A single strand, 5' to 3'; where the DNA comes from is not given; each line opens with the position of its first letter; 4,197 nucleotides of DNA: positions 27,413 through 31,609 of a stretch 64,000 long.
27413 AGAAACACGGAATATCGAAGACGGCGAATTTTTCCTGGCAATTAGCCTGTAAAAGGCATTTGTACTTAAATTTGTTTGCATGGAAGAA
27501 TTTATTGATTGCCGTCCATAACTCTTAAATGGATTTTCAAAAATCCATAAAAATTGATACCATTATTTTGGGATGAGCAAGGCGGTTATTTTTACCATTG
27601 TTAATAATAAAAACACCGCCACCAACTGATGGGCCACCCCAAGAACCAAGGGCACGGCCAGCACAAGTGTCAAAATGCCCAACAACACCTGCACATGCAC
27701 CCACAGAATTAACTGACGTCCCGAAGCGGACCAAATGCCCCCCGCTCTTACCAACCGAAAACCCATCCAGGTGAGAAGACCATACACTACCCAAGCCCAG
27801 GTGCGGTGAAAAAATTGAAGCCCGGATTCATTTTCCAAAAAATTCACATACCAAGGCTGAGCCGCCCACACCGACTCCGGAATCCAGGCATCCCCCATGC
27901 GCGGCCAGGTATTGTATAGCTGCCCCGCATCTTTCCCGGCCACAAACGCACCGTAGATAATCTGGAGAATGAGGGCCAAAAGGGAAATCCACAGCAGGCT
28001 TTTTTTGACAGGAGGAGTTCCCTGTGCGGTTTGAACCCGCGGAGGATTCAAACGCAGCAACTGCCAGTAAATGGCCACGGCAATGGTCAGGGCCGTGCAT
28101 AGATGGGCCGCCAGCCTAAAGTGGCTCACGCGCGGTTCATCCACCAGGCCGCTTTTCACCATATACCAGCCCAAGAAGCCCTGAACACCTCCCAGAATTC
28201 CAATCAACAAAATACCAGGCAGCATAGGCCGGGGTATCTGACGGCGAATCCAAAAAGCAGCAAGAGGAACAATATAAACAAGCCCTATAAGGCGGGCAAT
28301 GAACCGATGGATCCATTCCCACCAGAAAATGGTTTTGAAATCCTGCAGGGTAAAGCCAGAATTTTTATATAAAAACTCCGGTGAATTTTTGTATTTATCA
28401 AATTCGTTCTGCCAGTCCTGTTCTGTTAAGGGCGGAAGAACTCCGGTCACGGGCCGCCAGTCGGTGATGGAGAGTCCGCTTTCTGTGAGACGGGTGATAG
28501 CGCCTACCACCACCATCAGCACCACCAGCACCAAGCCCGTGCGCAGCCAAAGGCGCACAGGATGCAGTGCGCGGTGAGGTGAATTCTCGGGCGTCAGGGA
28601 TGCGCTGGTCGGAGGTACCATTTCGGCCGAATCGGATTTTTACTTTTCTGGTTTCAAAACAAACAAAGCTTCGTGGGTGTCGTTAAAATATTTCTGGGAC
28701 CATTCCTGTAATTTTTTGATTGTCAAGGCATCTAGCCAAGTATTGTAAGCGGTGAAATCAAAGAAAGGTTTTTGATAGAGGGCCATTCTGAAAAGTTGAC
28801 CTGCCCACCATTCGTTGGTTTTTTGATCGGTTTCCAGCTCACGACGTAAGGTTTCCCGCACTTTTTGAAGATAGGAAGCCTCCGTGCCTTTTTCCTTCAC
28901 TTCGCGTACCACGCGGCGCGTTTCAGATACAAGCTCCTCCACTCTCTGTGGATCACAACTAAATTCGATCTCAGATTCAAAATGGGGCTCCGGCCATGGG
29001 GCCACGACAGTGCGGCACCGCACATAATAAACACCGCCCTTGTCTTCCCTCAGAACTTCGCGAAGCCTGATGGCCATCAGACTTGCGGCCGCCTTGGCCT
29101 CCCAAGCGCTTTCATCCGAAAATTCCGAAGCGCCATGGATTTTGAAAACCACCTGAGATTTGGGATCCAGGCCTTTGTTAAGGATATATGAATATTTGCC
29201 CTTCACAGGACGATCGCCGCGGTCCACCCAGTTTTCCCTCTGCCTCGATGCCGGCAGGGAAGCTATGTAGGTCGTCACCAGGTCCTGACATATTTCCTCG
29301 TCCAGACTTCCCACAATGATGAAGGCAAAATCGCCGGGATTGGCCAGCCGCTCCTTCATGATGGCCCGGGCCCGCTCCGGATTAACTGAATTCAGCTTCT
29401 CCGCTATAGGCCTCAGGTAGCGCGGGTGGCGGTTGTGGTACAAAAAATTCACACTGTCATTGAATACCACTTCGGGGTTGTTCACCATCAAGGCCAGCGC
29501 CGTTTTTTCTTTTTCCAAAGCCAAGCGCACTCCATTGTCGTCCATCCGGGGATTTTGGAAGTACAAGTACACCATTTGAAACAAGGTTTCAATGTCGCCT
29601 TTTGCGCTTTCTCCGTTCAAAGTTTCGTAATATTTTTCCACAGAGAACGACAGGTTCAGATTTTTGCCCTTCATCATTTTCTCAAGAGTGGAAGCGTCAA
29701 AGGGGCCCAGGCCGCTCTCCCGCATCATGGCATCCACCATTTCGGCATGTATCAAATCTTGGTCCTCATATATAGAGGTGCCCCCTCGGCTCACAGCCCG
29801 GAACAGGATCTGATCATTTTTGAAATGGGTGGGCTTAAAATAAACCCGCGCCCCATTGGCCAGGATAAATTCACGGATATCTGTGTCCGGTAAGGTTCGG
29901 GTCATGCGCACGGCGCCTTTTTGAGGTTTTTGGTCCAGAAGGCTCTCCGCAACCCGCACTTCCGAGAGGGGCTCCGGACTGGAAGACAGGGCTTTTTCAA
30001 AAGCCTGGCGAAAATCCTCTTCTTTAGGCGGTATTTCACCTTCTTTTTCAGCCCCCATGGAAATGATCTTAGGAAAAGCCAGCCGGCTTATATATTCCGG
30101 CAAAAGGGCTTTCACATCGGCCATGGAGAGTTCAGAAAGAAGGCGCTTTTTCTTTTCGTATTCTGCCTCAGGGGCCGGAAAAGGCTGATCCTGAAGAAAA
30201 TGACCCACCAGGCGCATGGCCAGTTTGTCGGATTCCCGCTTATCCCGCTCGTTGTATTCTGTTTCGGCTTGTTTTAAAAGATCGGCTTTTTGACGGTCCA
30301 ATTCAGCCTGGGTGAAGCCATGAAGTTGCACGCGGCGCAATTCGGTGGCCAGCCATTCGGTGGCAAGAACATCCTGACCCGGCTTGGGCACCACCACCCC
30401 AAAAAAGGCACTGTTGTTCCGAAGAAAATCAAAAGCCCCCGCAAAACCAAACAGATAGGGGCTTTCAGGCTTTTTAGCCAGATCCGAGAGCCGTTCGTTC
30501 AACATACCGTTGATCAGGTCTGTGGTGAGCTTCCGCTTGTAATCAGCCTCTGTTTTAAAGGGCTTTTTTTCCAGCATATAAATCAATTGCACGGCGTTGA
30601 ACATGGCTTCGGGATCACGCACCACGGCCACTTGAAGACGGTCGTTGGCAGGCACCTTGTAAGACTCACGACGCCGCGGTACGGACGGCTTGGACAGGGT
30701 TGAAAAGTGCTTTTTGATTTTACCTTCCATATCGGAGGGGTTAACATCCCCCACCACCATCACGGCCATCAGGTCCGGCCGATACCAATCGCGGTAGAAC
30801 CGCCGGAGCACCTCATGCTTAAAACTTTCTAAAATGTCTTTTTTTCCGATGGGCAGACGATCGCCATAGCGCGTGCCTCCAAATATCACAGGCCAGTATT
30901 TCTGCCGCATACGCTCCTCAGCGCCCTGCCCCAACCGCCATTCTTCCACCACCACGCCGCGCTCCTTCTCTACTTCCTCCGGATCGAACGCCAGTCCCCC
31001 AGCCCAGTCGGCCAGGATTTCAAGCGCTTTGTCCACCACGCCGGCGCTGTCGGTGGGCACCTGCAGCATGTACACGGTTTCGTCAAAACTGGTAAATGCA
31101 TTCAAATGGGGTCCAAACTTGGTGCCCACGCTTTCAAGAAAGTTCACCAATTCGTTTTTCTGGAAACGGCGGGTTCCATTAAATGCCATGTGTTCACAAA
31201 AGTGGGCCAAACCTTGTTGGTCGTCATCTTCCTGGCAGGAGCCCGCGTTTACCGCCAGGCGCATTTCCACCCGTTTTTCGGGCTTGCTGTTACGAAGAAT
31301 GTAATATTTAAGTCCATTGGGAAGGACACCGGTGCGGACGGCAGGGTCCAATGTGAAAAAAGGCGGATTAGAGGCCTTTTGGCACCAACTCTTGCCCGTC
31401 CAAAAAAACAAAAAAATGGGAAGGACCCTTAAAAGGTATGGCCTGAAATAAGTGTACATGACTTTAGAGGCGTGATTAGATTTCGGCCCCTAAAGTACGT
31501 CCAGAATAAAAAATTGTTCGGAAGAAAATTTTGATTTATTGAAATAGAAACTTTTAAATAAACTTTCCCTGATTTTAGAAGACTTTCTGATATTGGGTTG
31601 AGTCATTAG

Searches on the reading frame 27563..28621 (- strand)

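Call 41: search_protein_families(library=pfam, proteins=[window:27563-28621:-], max_evalue=0.00001)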
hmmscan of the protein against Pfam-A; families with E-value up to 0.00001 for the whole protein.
window:27563-28621:- (352 aa): 1 family
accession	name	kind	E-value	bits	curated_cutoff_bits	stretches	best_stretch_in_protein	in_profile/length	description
PF02628.20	COX15-CtaA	-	3.1e-105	352.2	29.9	1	24-343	2-322/322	Cytochrome oxidase assembly protein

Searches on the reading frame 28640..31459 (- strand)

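Call 41: search_protein_families(library=pfam, proteins=[window:28640-31459:-], max_evalue=0.00001)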
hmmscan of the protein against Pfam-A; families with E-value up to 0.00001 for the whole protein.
window:28640-31459:- (939 aa): 2 families
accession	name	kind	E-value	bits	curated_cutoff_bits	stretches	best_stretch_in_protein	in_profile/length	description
PF00675.25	Peptidase_M16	-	5.7e-33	114.4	22.3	1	54-174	3-116/149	Insulinase (Peptidase family M16)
PF05193.26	Peptidase_M16_C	-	3.7e-29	102.3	23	2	213-392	2-179/181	Peptidase M16 inactive domain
